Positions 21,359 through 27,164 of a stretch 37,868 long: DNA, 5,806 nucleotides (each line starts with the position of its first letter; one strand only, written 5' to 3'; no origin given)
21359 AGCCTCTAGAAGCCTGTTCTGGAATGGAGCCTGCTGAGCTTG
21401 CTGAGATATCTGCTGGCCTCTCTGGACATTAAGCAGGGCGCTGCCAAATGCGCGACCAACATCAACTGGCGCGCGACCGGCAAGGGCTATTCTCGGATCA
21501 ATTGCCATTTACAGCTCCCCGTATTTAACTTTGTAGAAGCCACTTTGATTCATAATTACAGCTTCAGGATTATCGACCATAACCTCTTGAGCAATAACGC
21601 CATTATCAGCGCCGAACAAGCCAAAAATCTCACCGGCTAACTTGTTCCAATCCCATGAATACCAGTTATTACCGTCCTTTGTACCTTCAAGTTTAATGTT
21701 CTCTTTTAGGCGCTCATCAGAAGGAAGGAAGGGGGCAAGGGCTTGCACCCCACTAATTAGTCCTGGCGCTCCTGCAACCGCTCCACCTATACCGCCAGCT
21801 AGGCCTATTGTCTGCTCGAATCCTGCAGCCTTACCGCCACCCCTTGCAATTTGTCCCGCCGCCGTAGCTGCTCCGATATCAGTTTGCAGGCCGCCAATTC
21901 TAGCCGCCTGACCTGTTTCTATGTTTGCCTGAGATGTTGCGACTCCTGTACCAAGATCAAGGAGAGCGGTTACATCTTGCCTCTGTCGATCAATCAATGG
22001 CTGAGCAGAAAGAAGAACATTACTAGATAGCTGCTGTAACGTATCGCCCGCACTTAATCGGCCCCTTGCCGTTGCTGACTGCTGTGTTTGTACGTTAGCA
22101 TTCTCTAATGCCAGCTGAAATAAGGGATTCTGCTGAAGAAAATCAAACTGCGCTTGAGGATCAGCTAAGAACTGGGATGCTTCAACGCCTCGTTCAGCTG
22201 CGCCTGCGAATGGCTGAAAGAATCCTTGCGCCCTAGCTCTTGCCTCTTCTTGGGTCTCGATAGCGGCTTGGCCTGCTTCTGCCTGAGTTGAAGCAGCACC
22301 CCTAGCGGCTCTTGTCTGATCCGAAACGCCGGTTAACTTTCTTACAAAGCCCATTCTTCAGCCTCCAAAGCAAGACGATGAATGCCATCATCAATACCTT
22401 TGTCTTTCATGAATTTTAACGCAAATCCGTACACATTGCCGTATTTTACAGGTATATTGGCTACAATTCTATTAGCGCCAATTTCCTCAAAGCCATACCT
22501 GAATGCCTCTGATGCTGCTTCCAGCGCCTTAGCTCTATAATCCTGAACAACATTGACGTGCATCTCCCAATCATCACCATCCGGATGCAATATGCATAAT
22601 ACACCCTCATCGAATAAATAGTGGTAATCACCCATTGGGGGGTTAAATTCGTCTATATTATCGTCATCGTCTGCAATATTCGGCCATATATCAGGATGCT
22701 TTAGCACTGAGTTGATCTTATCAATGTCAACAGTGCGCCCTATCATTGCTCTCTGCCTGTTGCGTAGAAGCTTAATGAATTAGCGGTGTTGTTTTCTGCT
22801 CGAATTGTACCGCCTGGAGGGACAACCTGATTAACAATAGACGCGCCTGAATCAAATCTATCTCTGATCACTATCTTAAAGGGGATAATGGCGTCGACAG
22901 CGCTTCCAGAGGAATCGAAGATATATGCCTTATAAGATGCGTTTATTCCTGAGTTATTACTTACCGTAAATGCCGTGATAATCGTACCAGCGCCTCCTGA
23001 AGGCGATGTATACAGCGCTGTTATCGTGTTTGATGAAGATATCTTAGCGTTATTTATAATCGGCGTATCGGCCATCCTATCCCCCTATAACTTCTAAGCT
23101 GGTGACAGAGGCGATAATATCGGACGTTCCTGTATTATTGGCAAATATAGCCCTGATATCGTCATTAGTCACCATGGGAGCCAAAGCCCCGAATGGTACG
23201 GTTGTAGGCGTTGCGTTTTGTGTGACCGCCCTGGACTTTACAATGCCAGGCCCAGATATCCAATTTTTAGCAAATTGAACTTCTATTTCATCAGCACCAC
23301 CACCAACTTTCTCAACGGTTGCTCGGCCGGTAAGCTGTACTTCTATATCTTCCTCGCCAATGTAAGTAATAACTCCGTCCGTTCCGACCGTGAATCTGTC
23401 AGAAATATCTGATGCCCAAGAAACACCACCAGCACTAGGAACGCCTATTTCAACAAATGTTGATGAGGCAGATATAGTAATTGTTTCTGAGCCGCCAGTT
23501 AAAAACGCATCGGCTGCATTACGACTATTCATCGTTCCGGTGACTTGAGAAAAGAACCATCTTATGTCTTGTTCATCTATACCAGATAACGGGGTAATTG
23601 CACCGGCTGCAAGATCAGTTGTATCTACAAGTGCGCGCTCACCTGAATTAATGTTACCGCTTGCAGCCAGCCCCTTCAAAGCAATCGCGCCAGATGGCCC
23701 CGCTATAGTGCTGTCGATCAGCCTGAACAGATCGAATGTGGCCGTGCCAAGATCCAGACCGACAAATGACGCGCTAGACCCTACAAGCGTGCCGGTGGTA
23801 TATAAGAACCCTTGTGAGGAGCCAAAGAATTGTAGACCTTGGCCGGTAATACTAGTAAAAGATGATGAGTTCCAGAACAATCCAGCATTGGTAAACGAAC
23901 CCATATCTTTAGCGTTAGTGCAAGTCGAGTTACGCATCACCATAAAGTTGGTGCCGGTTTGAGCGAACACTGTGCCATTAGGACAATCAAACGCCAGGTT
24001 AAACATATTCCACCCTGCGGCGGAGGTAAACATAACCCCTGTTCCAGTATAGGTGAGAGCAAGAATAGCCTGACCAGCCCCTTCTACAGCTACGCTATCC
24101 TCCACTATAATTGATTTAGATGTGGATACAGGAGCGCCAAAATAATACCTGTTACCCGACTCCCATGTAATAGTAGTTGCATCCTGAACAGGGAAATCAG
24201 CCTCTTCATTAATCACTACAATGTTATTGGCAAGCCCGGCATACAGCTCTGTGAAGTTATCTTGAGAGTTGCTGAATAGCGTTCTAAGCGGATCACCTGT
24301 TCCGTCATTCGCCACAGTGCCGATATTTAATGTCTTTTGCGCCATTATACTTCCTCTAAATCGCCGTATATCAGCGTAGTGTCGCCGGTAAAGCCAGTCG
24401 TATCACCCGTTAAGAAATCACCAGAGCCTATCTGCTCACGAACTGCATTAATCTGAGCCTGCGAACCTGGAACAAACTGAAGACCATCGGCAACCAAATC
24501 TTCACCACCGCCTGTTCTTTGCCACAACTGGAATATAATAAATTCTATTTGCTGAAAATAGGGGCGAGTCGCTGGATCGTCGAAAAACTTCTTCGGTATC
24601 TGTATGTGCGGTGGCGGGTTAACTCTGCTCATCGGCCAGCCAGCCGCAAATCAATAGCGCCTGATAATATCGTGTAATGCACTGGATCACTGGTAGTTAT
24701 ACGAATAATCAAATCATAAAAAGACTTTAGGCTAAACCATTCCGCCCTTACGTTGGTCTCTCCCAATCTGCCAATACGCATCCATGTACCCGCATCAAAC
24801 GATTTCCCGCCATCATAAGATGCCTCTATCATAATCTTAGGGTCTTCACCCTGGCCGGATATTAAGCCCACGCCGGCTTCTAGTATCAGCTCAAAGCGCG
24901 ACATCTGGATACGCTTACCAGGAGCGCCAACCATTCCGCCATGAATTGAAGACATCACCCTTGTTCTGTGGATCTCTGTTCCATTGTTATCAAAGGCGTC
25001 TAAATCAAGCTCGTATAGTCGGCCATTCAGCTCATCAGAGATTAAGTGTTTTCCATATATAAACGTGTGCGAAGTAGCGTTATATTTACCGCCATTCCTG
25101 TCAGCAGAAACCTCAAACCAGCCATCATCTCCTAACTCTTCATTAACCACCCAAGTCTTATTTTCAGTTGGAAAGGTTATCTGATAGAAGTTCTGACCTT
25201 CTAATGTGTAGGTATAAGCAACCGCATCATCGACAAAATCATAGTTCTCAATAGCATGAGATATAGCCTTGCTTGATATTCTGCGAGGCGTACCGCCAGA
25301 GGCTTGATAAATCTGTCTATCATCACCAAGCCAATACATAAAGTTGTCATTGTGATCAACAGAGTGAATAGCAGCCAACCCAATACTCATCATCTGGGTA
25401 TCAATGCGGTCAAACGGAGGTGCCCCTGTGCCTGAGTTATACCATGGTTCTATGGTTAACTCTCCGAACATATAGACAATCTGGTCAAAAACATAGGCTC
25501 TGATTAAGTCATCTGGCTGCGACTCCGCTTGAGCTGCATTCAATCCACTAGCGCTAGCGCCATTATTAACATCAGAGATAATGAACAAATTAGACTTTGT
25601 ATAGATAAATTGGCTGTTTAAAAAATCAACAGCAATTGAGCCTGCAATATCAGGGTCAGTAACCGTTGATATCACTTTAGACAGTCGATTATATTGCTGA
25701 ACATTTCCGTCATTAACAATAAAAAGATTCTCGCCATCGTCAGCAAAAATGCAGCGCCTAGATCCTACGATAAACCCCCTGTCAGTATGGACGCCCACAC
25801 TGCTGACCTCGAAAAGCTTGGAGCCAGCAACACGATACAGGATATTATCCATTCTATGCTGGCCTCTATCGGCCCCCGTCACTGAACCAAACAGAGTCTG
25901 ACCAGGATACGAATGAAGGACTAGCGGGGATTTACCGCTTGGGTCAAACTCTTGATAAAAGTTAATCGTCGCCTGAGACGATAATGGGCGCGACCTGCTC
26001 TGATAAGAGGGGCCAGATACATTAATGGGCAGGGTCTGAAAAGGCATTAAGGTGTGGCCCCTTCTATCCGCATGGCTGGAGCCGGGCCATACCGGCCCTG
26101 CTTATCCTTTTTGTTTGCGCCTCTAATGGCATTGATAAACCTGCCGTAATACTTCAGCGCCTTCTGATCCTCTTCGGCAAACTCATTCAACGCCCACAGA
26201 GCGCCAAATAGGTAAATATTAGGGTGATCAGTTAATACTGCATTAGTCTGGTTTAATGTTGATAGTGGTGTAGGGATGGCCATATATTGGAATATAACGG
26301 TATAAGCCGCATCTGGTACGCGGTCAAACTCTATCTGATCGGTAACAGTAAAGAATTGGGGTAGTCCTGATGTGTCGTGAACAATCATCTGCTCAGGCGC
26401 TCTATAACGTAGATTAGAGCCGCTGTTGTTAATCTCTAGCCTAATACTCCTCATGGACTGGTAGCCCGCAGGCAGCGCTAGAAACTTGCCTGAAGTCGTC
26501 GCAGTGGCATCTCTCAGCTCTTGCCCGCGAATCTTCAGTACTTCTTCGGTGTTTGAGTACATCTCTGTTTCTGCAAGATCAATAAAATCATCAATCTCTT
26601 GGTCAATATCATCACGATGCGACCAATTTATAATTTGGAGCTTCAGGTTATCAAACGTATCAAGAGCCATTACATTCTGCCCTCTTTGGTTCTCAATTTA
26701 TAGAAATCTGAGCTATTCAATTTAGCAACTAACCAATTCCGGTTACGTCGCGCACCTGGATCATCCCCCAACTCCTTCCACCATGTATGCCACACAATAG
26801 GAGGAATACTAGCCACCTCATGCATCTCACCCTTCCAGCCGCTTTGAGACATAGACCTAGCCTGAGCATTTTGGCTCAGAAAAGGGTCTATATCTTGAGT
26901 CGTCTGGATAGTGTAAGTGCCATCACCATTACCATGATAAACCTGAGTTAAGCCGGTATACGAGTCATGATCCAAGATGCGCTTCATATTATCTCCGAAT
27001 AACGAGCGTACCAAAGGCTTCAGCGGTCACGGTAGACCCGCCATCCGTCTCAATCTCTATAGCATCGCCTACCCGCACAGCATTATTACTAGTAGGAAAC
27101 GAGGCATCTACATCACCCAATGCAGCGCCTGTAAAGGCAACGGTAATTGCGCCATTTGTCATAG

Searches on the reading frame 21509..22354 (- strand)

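Call 81: search_protein_families(library=phrogs, proteins=[window:21509-22354:-], max_evalue=0.001)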
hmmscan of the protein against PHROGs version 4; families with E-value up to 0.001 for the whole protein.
window:21509-22354:- (281 aa): 5 families
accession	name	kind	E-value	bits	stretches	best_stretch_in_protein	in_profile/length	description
phrog_598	-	DNA, RNA and nucleotide metabolism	1.9e-14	54.9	1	9-191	19-203/240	DNA ejection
phrog_6121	-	head and packaging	8.8e-09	36.3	1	42-280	198-386/392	virion structural protein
phrog_4287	-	DNA, RNA and nucleotide metabolism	1.6e-06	28.6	1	18-281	165-386/392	DNA ejection protein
phrog_5668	-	tail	0.00018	20.3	1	94-280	1332-1535/1567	tail fiber protein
phrog_8215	-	tail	0.00072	19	1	190-280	887-973/1000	baseplate wedge initiator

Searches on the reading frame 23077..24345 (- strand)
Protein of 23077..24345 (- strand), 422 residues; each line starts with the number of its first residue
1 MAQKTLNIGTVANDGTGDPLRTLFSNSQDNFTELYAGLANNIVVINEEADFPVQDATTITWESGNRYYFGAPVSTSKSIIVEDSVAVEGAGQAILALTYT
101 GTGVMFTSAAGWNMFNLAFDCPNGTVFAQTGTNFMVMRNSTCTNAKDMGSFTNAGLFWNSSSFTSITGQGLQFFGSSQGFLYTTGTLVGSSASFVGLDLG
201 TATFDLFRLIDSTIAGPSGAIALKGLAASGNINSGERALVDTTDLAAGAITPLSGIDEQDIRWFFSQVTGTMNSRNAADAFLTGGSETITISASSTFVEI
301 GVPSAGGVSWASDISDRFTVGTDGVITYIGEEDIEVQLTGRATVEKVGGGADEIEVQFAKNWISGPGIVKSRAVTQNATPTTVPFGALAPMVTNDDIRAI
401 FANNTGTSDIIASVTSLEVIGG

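Call 26: search_protein_families(library=phrogs, proteins=[window:23077-24345:-], max_evalue=0.001)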
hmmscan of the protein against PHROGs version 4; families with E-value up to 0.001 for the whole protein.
window:23077-24345:- (422 aa): 2 families
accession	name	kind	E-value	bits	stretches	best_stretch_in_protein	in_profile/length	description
phrog_677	-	tail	0.00011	22.8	1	1-331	1-293/412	baseplate wedge tail fiber protein connector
phrog_958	-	tail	0.00059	19.3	1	3-40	2-39/606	baseplate wedge subunit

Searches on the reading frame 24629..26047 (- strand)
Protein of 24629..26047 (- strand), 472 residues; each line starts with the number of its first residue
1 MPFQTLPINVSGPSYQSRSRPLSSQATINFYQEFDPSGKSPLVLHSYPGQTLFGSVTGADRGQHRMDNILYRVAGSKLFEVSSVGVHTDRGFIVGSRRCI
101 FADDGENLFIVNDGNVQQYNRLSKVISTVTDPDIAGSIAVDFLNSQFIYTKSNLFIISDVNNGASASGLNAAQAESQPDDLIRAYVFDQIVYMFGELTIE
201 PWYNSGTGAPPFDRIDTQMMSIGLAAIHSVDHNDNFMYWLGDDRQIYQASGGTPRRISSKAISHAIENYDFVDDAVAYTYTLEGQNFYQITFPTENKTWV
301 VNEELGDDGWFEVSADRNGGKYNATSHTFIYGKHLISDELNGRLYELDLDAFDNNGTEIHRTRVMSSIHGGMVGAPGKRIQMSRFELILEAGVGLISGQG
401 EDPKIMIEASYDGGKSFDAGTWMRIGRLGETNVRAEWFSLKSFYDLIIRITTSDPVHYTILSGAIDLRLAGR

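Call 26: search_protein_families(library=phrogs, proteins=[window:24629-26047:-], max_evalue=0.001)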
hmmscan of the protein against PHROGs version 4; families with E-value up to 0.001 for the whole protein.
window:24629-26047:- (472 aa): 1 family
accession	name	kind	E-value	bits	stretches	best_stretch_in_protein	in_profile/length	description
phrog_578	-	connector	8.9e-86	289.3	1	7-467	5-469/486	head closure Hc3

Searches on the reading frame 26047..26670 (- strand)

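Call 81: search_protein_families(library=phrogs, proteins=[window:26047-26670:-], max_evalue=0.001)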
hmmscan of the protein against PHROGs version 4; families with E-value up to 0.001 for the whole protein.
window:26047-26670:- (207 aa): 1 family
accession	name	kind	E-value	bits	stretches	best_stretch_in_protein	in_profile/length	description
phrog_2941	-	head and packaging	4e-31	109.3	1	1-198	1-200/208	virion structural protein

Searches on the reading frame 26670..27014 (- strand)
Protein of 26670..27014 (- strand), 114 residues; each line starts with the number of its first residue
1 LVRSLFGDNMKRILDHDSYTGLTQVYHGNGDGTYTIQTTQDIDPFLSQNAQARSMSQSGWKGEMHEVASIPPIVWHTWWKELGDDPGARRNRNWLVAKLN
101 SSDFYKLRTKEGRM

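Call 81: search_protein_families(library=phrogs, proteins=[window:26670-27014:-], max_evalue=0.001)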
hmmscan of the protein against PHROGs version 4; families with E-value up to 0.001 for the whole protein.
window:26670-27014:- (114 aa): 1 family
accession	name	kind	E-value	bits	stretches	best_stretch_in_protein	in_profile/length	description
phrog_3982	-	unknown function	5.2e-22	79.2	1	11-114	8-112/112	-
